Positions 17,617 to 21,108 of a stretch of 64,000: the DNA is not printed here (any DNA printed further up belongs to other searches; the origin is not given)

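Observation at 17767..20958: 1063-aa P-loop NTPase with a C-terminal phosphoribosyltransferase-like motif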

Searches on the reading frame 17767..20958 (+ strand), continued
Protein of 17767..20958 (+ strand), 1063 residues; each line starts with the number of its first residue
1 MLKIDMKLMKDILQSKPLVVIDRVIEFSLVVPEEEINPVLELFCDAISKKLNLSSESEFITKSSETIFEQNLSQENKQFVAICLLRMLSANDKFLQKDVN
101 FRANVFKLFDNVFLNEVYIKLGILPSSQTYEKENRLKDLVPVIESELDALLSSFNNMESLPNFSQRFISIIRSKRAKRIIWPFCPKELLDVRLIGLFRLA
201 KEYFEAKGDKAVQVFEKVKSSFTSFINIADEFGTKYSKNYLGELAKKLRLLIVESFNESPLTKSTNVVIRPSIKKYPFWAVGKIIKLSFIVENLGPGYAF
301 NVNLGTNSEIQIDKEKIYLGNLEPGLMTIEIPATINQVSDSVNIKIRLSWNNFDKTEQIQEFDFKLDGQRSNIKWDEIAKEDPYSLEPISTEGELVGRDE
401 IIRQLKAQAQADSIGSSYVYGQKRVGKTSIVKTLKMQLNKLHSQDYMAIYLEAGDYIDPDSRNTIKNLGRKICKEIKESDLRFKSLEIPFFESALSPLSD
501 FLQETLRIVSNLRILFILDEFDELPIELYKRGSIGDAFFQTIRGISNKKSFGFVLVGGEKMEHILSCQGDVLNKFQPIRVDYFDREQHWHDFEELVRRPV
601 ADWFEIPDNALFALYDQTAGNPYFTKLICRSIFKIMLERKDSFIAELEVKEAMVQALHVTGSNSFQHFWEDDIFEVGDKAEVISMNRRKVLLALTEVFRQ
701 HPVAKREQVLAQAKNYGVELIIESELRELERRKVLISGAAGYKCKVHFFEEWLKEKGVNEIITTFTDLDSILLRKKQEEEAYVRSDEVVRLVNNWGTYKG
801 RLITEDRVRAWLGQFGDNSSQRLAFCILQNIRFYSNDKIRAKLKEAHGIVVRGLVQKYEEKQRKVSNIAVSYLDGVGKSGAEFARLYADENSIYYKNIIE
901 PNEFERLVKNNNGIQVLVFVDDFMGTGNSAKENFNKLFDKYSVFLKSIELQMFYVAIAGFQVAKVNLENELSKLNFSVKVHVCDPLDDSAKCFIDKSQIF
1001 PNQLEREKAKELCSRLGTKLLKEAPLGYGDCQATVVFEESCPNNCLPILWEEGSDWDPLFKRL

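Call 45: find_related_loci(query=A2, collection=genome_contigs, flank=8000)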
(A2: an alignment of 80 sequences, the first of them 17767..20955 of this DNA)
Query A2 (1063 aa) in genome_contigs; peptide patterns used: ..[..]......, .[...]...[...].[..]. (x = any residue, [..] = any of these).
599 stretches matched a pattern (row limit reached: there are more); 399 encode a relative of the query (tblastn E <= 1e-3); the best 80 are kept; 80 distinct loci.
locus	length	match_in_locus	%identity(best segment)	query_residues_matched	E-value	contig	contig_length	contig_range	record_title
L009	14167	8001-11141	47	17-1063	0e+0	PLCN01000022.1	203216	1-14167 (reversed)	MAG: Spartobacteria bacterium isolate palsa_1413 73.20111000_P3D.5_contig_78, whole genome shotgun sequence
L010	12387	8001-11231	47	1-1062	0e+0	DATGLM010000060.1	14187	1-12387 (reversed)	MAG TPA_asm: Ktedonobacteraceae bacterium isolate SMAG_U9886 k141_109196, whole genome shotgun sequence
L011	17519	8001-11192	46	6-1063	0e+0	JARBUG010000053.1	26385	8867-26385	MAG: Symbiobacteriaceae bacterium isolate L_E1_T20_C_bin.52 scaffold_2164, whole genome shotgun sequence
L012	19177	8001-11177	45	13-1063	0e+0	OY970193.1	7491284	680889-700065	MAG: uncultured Acidobacteriota bacterium isolate MFD09206.bin.1.42 genome assembly, chromosome: 1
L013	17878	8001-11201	46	9-1062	0e+0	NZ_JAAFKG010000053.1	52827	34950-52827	MAG: Microcoleus sp. bin48.metabat.b7b8b9.023 WN_Microcoleus_1_scaffold_53, whole genome shotgun sequence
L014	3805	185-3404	53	16-1063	0e+0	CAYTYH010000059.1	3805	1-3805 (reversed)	MAG TPA_asm: Candidatus Woesearchaeota archaeon isolate binchicken_co184_488 genome assembly, contig: NODE_53174_length_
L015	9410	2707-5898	43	1-1062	0e+0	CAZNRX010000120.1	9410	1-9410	MAG TPA_asm: uncultured Anaerolineales bacterium isolate binchicken_co17_270 genome assembly, contig: NODE_15183_length_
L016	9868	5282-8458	42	7-1062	0e+0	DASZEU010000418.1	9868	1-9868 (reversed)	MAG TPA_asm: Candidatus Angelobacter sp. isolate SMAG_U6502 k141_3212636, whole genome shotgun sequence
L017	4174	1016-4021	42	73-1063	0e+0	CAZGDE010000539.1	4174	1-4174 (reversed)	MAG TPA_asm: uncultured bacterium isolate binchicken_co311_160 genome assembly, contig: NODE_28685_length_4174_cov_6.414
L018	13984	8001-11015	41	63-1062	0e+0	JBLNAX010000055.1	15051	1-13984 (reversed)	MAG: Acidobacteriota bacterium isolate MAG166 PRJNA951521_bin26_renamed_54, whole genome shotgun sequence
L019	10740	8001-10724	45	13-910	0e+0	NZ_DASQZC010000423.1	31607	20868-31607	MAG: Nostoc sp. isolate SMAG_U11081 k141_92505, whole genome shotgun sequence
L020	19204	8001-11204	38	5-1063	0e+0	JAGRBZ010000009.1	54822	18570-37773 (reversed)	MAG: Anaerolineae bacterium isolate HKST-UBA12 NODE_9_length_54822_cov_7.680172, whole genome shotgun sequence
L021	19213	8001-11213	37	7-1063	0e+0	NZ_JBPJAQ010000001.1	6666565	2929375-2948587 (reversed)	Paludibaculum fermentans strain T20B24 1, whole genome shotgun sequence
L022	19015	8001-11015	39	58-1063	0e+0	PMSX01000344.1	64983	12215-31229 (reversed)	MAG: Bryobacterales bacterium isolate palsa_124 73.20110700_P1S.21_contig_1265, whole genome shotgun sequence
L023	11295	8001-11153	37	16-1062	0e+0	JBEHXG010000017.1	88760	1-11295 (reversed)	MAG: Acidobacteriota bacterium isolate ES1.bin.4 NODE_270_length_88760_cov_6.824049, whole genome shotgun sequence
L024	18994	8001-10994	36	66-1062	0e+0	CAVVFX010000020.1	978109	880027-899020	MAG: Terriglobia bacterium isolate MFD01716.bin.2.1 genome assembly, contig: contig_57605, whole genome shotgun sequence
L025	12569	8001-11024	39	66-1062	0e+0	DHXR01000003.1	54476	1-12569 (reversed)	MAG TPA_asm: Mucilaginibacter sp. UBA5151 UBA5151_contig_1235, whole genome shotgun sequence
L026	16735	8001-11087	39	34-1062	0e+0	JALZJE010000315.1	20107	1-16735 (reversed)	MAG: Chloroflexota bacterium isolate MOJ bin32 SC8837-39_k127_818660, whole genome shotgun sequence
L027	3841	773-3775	36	73-1062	0e+0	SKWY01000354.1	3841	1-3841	MAG: Deltaproteobacteria bacterium isolate CSSed162cmB_222 CSSed16-2cmB-136359, whole genome shotgun sequence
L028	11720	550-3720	38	11-1063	0e+0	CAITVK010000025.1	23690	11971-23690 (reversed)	MAG: uncultured Chitinophagaceae bacterium isolate AM-lipid-02-D3_bin-1383 genome assembly, contig: bin-1383:025/138, wh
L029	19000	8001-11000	37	75-1062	0e+0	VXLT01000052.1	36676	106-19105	MAG: Gemmatimonadetes bacterium isolate SB0661_bin_2 NODE_1146_length_36676_cov_97.374621, whole genome shotgun sequence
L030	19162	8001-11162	37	12-1063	0e+0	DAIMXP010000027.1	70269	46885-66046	MAG TPA_asm: Chloroflexota bacterium isolate CTOTU41425 NODE_214_length_70269_cov_18.727732, whole genome shotgun sequen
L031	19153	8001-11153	37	13-1062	0e+0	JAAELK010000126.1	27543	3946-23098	MAG: Desulfobacteraceae bacterium isolate Bpl_3 BplG_CONTIG1350950, whole genome shotgun sequence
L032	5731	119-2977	38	114-1062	0e+0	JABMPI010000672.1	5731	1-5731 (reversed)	MAG: Bacteroidetes bacterium isolate bin.700 k141_6122338, whole genome shotgun sequence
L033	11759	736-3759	35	67-1062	0e+0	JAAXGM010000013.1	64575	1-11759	MAG: Gemmatimonadetes bacterium isolate Plut_88863 filtered_Plut_88863_genomic_contig_8207, whole genome shotgun sequenc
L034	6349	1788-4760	35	78-1063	0e+0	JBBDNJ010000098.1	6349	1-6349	MAG: Candidatus Binatia bacterium isolate LejiaB_54_11 Lejia_B_15751_length_6349_cov_5, whole genome shotgun sequence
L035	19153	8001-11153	34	12-1062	0e+0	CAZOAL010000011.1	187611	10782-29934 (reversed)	MAG TPA_asm: uncultured bacterium isolate SRP119689_co1_304 genome assembly, contig: NODE_39_length_187611_cov_28.582551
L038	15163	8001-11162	34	15-1062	0e+0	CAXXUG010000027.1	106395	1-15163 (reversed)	MAG: Chloroflexota bacterium isolate 95addbb1-5c76-455c-82f2-27e2b3f5f205 genome assembly, contig: contig_27, whole geno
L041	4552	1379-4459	34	33-1062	0e+0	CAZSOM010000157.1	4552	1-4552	MAG TPA_asm: uncultured Candidatus Cloacimonadota bacterium isolate SRP191223_co1_30 genome assembly, contig: NODE_28183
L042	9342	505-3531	33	48-1062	0e+0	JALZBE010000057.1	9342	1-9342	MAG: Vulcanimicrobiota bacterium isolate KAP bin109 SD1491_NODE_1361_length_9342_cov_1.186652, whole genome shotgun sequ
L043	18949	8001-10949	33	80-1063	0e+0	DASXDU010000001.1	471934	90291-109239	MAG TPA_asm: Polyangiaceae bacterium isolate SMAG_U5094 k141_1092190, whole genome shotgun sequence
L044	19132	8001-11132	33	21-1063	0e+0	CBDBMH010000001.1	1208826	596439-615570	MAG: Dehalococcoidia bacterium isolate 54ca6173-90b9-4e1c-a49d-3e10b3dce350 genome assembly, contig: contig_1, whole gen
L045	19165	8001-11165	33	10-1062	0e+0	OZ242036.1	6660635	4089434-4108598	MAG: Candidatus Poribacteria bacterium isolate 54b3e0b4-8990-4cd1-959a-c9693763f33b genome assembly, chromosome: 1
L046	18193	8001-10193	43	337-1062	0e+0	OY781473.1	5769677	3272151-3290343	MAG: uncultured Desulfobacterium sp. isolate b5edb3ca-a369-423b-9e9e-493c49de4e5b genome assembly, chromosome: 1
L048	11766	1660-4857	48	9-1062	0e+0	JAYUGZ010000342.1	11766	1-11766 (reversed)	MAG: Cyanobacteriota bacterium isolate GFS_8293 GFS_8293_341, whole genome shotgun sequence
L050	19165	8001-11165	32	15-1062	3e-171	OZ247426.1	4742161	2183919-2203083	MAG: Dehalococcoidia bacterium isolate a97bc163-3bbb-412f-9a64-4bc878210a30 genome assembly, chromosome: 1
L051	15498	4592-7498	32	104-1063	5e-168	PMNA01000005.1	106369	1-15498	MAG: Actinomycetota bacterium isolate fen_453 73.20100900_E3D.15_contig_606, whole genome shotgun sequence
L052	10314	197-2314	42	361-1062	9e-165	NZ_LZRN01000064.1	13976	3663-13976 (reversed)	Gelidibacter algens strain ACAM 536 contig00064, whole genome shotgun sequence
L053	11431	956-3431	37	240-1062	3e-163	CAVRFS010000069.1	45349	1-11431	MAG: uncultured Planctomycetota bacterium isolate MFD04463.bin.2.108 genome assembly, contig: contig_51270, whole genome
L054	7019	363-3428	33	47-1062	1e-161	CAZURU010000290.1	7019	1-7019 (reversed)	MAG TPA_asm: uncultured bacterium isolate SRP109090_co2_4 genome assembly, contig: NODE_16480_length_7019_cov_4.091470,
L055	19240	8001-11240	37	1-1062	0e+0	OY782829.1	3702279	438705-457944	MAG: Anaerovoracaceae bacterium isolate 4d0eff97-7de3-49ad-953d-66426f0db4f8 genome assembly, chromosome: 1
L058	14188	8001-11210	37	7-1062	0e+0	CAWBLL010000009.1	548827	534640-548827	MAG: uncultured Bacteroidales bacterium isolate MFD02416.bin.1.315 genome assembly, contig: contig_16631, whole genome s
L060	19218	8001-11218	36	3-1062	0e+0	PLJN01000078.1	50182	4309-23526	MAG: Acidobacteriaceae bacterium isolate palsa_191 73.20110800_P1M.59_contig_15107, whole genome shotgun sequence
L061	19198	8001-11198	30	2-1062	2e-147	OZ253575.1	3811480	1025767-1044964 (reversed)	MAG: Tepidiformaceae bacterium isolate 75d77762-d14d-4840-8cb0-48f4955156da genome assembly, chromosome: 1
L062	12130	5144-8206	31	43-1062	9e-147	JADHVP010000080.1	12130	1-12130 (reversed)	MAG: Ignavibacteria bacterium isolate BS750m-G4 BS-750m-C9416, whole genome shotgun sequence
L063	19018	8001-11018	33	67-1063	0e+0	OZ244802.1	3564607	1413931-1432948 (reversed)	MAG: Chloroflexota bacterium isolate 0351a3fc-03c6-4ac3-ab3a-8938ce3ed692 genome assembly, chromosome: 1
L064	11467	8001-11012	38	64-1062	0e+0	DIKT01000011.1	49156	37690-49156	MAG TPA_asm: Desulfobulbaceae bacterium UBA5611 UBA5611_contig_15340, whole genome shotgun sequence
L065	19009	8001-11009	29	66-1063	2e-143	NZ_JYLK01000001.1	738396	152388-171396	Pseudomonas trivialis strain DSM 14937 1_738396_56.0623, whole genome shotgun sequence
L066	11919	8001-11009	29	66-1063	1e-142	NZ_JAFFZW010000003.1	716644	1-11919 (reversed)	Pseudomonas alliivorans strain 20GA0068 Pa20_1_NODE_3_length_716644_cov_103.058243, whole genome shotgun sequence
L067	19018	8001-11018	34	63-1062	1e-173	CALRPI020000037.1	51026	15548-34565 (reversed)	MAG: Phormidium lacuna HE10JO isolate JJ-KV9-13-1-mx-bin614 genome assembly, contig: JJ-KV9-13-C124, whole genome shotgu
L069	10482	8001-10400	33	274-1062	5e-134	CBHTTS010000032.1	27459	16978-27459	MAG TPA_asm: uncultured Variovorax sp. isolate ERR14722427_binner13_Refined_33 genome assembly, contig: ERZ27336822.782,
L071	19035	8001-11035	35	62-1062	7e-144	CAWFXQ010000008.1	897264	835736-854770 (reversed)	MAG: Miltoncostaeaceae bacterium isolate MFD00962.bin.1.284 genome assembly, contig: contig_18648, whole genome shotgun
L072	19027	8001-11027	35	60-1062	0e+0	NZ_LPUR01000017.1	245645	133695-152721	Chryseobacterium kwangjuense strain KJ1R5 scaffold_4, whole genome shotgun sequence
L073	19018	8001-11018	33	63-1062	1e-171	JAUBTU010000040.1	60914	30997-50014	Microcoleus sp. B6-A1 NODE_49_length_60914_cov_23.351990, whole genome shotgun sequence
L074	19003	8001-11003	29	79-1063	3e-128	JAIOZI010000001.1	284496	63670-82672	MAG: Melioribacteraceae bacterium isolate Tobar13.5m-G5 Tobar13-5m-C22, whole genome shotgun sequence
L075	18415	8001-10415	32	274-1063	5e-123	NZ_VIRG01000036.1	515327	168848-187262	Stappia sp. BW2 NODE_3_length_515327_cov_38.2615_ID_5, whole genome shotgun sequence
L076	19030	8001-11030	37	67-1062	0e+0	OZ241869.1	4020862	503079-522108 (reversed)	MAG: Longimicrobiales bacterium isolate 4d932f89-bb95-4433-bef4-8436000ce683 genome assembly, chromosome: 1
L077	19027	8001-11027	29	73-1063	2e-121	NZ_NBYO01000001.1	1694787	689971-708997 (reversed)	Notoacmeibacter marinus strain XMTR2A4 NODE_1_length_1694787_cov_286.62, whole genome shotgun sequence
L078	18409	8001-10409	32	274-1062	6e-131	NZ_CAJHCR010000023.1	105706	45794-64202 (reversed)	Paraburkholderia kirstenboschensis strain LMG 28727 isolate LMG 28727, whole genome shotgun sequence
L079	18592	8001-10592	30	209-1063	2e-115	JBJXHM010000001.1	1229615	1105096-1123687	Rhodospirillaceae bacterium N.6G NODE_1_length_1229615_cov_30.6587, whole genome shotgun sequence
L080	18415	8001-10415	30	274-1063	2e-114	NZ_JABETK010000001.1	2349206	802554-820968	Mesorhizobium sediminum strain KCTC 42205 1, whole genome shotgun sequence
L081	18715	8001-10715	29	144-1062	3e-114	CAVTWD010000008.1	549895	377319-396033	MAG: uncultured Acidimicrobiales bacterium isolate MFD04944.bin.2.192 genome assembly, contig: contig_19856, whole genom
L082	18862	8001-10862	28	125-1063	2e-114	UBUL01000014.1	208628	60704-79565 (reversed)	Rhizobiales bacterium isolate AFS036838 genome assembly, contig: contig_14, whole genome shotgun sequence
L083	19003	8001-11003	29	81-1062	5e-111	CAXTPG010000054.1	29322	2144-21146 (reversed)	MAG TPA_asm: uncultured Acetobacteraceae bacterium isolate public_SRR11456921_metawrap_bin.10 genome assembly, contig: p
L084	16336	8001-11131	29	35-1062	6e-111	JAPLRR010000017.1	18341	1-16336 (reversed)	MAG: Methylococcales bacterium isolate LacPavin_0920_WC57_MAG_48_27 LacPavin_0920_WC57_scaffold_96638, whole genome shot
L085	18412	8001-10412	30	274-1063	2e-110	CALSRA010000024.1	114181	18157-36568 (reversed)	MAG: uncultured Alphaproteobacteria bacterium isolate L_MB362 genome assembly, contig: contig_29724_L_MB362, whole genom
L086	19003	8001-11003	28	80-1063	1e-109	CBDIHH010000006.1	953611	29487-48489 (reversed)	MAG: Caulobacteraceae bacterium isolate 78daf9a8-a3a1-4e7f-803e-de498bfe5e29 genome assembly, contig: contig_6, whole ge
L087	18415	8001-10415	30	274-1063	7e-113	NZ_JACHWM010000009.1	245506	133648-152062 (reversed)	Methylobacterium sp. R2-1 Ga0299752_09, whole genome shotgun sequence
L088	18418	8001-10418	29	274-1063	1e-106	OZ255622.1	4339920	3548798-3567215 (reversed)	MAG: Acetobacteraceae bacterium isolate 1866906f-c268-4c48-a265-377a97cac203 genome assembly, chromosome: 1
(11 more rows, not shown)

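Call 53: search_protein_families(library=padloc, alignment_id=A4, max_evalue=0.00001)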
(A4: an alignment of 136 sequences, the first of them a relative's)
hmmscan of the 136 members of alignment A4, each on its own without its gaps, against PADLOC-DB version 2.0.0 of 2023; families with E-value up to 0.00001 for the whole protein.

A. member 1, L009:7282-7584:+ (101 aa): 0 families

B. families by the number of members that match (of 136 scanned): 284 families (the first 25 are shown)
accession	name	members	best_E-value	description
PDLC04134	mad2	4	2.8e-48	mads_2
PDLC04173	GajB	3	3.7e-160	-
PDLC03802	RTasHel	3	1.2e-65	DRT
PDLC00132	GajB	3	6.1e-56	UrvD helicase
PDLC00117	GajB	3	1.6e-46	UrvD helicase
PDLC03049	REase_I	3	4.6e-39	Type I restriction enzyme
PDLC00107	GajB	3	4.1e-35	UrvD helicase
PDLC02707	PbeA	3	1.6e-33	PbeA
PDLC00127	GajB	3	3.9e-30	UrvD helicase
PDLC00130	GajB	3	2.8e-29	UrvD helicase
PDLC00119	GajB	3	2.7e-28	UrvD helicase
PDLC00122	GajB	3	1.4e-20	UrvD helicase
PDLC00123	GajB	3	1.3e-16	UrvD helicase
PDLC00133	GajB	3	1.4e-14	UrvD helicase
PDLC00148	GajB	3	7.5e-12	UrvD helicase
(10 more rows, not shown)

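Call 54: search_protein_families(library=pfam, alignment_id=A4, max_evalue=0.00001)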
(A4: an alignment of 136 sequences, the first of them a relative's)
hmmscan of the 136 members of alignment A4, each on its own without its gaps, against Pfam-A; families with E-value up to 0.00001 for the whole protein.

A. member 1, L009:7282-7584:+ (101 aa): 0 families

B. families by the number of members that match (of 136 scanned): 97 families (the first 25 are shown)
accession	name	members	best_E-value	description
PF04851.21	ResIII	4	4.7e-37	Type III restriction enzyme, res subunit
PF00580.27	UvrD-helicase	3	3.8e-59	UvrD/REP helicase N-terminal domain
PF18766.7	SWI2_SNF2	2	6.4e-79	SWI2/SNF2 ATPase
PF02384.22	N6_Mtase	2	1.1e-65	N-6 DNA Methylase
PF04313.20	HSDR_N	2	8.5e-48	Type I restriction enzyme R protein N terminus (HSDR_N)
PF01555.25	N6_N4_Mtase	2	3.1e-42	DNA methylase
PF01522.26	Polysacc_deac_1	2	1.9e-35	Polysaccharide deacetylase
PF04471.18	Mrr_cat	2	1.1e-29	Restriction endonuclease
PF00903.31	Glyoxalase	2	6.4e-22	Glyoxalase/Bleomycin resistance protein/Dioxygenase superfamily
PF13669.12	Glyoxalase_4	2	1.6e-21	Glyoxalase/Bleomycin resistance protein/Dioxygenase superfamily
PF03099.24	BPL_LplA_LipB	2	4.1e-21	Biotin/lipoate A/B protein ligase family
PF13245.12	AAA_19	2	2.7e-18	AAA domain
PF00271.37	Helicase_C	2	2e-14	Helicase conserved C-terminal domain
PF01381.28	HTH_3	2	1.4e-11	Helix-turn-helix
PF13538.12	UvrD_C_2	2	5.4e-10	UvrD-like helicase C-terminal domain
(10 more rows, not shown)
